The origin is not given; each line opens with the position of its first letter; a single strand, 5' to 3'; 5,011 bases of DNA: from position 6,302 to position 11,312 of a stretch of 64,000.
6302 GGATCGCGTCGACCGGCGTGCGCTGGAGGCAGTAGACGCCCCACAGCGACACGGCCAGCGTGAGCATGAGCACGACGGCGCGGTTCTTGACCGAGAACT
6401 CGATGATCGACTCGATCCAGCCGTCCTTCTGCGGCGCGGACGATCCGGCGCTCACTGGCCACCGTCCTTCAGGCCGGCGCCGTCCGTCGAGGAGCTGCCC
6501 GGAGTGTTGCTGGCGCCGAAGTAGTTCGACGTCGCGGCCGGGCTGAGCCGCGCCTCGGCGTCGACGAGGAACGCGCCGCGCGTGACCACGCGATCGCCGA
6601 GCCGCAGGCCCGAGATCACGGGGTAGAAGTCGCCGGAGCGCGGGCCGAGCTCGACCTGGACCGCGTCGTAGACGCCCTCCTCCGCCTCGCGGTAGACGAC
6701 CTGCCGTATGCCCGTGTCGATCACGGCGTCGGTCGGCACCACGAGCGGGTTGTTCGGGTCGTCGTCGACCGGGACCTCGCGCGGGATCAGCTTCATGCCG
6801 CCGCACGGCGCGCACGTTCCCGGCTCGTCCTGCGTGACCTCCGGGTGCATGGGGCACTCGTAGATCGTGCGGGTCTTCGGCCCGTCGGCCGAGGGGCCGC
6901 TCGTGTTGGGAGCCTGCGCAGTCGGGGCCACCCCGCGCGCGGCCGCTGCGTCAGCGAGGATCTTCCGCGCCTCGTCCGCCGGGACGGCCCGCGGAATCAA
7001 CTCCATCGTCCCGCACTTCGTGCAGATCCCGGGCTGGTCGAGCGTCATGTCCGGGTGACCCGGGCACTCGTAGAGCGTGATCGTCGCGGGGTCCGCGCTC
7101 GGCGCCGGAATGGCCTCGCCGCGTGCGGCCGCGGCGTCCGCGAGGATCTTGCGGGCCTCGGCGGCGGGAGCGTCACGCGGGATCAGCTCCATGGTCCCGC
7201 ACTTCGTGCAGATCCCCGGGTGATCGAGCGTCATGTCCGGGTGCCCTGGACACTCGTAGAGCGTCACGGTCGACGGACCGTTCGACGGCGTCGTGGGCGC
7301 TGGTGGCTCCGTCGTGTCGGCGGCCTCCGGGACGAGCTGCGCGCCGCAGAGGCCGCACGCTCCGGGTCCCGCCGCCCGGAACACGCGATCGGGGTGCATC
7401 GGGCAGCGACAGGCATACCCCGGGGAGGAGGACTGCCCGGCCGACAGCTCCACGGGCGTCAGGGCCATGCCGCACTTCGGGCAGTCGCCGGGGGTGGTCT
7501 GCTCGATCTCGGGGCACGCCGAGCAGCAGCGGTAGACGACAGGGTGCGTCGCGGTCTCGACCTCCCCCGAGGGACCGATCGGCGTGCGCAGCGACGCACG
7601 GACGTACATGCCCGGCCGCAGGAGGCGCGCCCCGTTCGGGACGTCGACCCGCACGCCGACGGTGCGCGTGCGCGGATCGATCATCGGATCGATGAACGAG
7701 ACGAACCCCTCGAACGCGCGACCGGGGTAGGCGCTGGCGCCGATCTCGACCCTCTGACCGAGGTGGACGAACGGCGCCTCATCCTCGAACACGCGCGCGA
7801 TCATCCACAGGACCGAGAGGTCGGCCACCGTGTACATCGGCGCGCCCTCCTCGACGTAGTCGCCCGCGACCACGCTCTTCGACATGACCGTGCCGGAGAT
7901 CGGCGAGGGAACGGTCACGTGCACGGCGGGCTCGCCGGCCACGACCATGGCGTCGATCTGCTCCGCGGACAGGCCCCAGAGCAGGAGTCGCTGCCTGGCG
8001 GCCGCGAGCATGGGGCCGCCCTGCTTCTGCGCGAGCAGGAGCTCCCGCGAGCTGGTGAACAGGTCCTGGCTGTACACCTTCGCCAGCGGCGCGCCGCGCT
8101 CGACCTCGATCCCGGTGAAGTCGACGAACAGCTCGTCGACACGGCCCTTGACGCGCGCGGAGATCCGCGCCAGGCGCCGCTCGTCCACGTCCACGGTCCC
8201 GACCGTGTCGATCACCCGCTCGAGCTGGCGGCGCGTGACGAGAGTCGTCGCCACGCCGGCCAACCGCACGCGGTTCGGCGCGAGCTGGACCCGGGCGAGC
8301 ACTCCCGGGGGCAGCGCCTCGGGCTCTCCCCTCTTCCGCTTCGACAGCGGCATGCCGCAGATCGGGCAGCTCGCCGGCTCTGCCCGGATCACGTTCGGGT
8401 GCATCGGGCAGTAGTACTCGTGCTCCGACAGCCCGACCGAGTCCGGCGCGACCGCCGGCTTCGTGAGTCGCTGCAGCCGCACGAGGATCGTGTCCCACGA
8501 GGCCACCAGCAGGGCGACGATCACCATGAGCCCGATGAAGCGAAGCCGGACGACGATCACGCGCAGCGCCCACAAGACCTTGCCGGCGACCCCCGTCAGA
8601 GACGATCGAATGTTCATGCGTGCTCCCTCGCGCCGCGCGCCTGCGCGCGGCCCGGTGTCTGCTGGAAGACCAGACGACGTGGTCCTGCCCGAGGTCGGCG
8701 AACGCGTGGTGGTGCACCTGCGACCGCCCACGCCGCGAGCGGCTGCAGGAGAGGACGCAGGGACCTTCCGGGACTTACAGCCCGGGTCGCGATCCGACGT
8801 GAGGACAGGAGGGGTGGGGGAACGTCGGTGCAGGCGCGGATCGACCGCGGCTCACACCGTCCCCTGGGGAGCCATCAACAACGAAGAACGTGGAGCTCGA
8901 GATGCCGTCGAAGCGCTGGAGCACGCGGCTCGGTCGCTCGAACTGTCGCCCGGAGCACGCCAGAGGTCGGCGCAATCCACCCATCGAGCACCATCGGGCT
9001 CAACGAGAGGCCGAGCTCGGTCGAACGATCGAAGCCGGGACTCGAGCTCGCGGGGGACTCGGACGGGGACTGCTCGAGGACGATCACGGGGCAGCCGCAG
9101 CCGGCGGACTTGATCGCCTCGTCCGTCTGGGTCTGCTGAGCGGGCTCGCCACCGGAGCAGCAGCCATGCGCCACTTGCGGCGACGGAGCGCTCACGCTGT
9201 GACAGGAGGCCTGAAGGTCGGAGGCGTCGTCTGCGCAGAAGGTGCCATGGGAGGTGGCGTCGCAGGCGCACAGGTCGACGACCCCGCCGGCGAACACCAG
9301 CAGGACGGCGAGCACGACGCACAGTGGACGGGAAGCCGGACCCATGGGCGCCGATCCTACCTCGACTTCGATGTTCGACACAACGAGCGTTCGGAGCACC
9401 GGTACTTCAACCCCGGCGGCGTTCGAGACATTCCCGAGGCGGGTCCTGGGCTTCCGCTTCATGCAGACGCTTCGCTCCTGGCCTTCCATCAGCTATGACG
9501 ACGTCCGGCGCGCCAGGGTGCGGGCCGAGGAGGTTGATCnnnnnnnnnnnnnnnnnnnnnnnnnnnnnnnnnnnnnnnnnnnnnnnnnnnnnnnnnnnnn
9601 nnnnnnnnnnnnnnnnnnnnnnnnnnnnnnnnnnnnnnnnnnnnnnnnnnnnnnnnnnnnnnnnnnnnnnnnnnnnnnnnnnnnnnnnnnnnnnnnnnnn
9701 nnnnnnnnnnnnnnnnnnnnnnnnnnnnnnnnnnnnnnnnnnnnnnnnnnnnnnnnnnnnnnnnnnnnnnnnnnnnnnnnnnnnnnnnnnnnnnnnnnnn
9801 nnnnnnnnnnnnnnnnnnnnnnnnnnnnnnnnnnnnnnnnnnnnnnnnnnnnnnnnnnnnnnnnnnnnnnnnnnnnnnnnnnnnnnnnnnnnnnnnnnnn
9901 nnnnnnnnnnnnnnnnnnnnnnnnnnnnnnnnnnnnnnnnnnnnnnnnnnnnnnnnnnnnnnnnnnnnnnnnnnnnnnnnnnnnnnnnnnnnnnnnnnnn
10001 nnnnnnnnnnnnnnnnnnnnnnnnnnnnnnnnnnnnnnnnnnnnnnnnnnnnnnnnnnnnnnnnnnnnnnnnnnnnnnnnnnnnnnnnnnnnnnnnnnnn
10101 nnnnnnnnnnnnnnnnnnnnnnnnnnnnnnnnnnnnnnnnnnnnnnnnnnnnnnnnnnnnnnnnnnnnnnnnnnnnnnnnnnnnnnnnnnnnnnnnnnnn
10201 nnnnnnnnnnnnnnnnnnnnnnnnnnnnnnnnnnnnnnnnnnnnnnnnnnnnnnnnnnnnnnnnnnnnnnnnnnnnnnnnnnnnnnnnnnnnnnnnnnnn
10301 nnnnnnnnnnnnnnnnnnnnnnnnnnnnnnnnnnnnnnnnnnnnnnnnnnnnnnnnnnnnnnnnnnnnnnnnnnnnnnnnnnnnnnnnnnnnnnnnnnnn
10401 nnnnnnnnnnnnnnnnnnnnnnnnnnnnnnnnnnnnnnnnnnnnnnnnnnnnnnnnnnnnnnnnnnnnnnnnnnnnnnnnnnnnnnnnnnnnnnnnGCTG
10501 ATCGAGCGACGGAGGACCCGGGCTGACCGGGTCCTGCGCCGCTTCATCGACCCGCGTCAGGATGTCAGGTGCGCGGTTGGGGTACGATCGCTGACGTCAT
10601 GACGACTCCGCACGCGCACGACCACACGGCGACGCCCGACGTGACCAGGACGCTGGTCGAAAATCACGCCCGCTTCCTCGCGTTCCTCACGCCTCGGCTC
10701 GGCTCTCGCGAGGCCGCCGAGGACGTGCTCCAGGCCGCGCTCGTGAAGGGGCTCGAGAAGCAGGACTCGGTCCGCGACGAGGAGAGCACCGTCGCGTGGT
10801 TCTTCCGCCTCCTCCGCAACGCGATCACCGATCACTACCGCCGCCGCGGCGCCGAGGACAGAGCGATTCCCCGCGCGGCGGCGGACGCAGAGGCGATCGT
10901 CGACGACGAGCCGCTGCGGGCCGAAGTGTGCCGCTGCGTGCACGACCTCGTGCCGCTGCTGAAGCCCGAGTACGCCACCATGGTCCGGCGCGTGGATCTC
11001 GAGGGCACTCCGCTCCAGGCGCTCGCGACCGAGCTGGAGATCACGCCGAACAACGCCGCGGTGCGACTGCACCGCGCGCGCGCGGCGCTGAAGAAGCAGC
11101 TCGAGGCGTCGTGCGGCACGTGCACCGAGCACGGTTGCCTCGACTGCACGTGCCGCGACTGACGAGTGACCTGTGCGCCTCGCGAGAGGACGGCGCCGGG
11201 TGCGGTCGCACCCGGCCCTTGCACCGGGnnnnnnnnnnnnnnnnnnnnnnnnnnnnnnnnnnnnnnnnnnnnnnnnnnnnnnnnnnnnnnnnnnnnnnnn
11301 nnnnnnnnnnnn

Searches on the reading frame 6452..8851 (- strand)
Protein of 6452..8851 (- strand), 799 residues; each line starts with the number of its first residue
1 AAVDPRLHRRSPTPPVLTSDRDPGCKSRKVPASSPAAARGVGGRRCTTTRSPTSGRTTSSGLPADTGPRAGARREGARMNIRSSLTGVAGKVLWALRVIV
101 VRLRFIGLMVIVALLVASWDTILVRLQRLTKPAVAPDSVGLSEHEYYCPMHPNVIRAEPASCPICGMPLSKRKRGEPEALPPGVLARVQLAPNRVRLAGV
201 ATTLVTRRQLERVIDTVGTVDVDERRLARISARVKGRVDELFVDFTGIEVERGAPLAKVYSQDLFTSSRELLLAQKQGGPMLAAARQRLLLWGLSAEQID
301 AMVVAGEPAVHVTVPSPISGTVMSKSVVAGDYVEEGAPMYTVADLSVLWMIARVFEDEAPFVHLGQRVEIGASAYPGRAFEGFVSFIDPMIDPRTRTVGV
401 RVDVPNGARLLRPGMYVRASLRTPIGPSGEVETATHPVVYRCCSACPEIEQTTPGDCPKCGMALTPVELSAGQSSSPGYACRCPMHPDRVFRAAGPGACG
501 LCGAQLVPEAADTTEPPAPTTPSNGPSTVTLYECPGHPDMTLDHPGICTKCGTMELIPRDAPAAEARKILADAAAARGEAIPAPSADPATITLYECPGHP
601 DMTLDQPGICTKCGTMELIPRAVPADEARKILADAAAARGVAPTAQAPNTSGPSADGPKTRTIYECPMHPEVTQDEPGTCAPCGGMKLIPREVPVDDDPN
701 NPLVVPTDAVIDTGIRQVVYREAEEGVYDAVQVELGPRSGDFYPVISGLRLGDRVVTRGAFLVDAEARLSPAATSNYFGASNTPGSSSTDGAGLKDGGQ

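Call 9: search_protein_families(library=pfam, proteins=[window:6452-8851:-], max_evalue=0.001)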
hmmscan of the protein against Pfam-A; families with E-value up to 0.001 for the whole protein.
window:6452-8851:- (799 aa): 3 families
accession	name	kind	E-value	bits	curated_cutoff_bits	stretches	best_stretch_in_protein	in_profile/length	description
PF16576.10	HlyD_D23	-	1.2e-66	224.5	30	1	210-417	2-214/214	Barrel-sandwich domain of CusB or HlyD membrane-fusion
PF19335.5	HMBD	-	2.6e-32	110.9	23.6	3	146-169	2-25/28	Heavy metal binding domain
PF13437.12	HlyD_3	-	2.4e-18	67.2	22.2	1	314-414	2-106/106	HlyD family secretion protein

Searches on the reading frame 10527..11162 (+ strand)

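Call 9: search_protein_families(library=pfam, proteins=[window:10527-11162:+], max_evalue=0.001)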
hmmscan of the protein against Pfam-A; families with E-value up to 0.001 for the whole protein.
window:10527-11162:+ (211 aa): 2 families
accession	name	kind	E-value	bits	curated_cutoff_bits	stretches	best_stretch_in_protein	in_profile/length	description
PF04542.20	Sigma70_r2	-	2e-09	37.5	24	1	44-108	2-69/71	Sigma-70 region 2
PF08281.18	Sigma70_r4_2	-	7.7e-08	32.3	25.7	1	136-188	2-54/54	Sigma-70, region 4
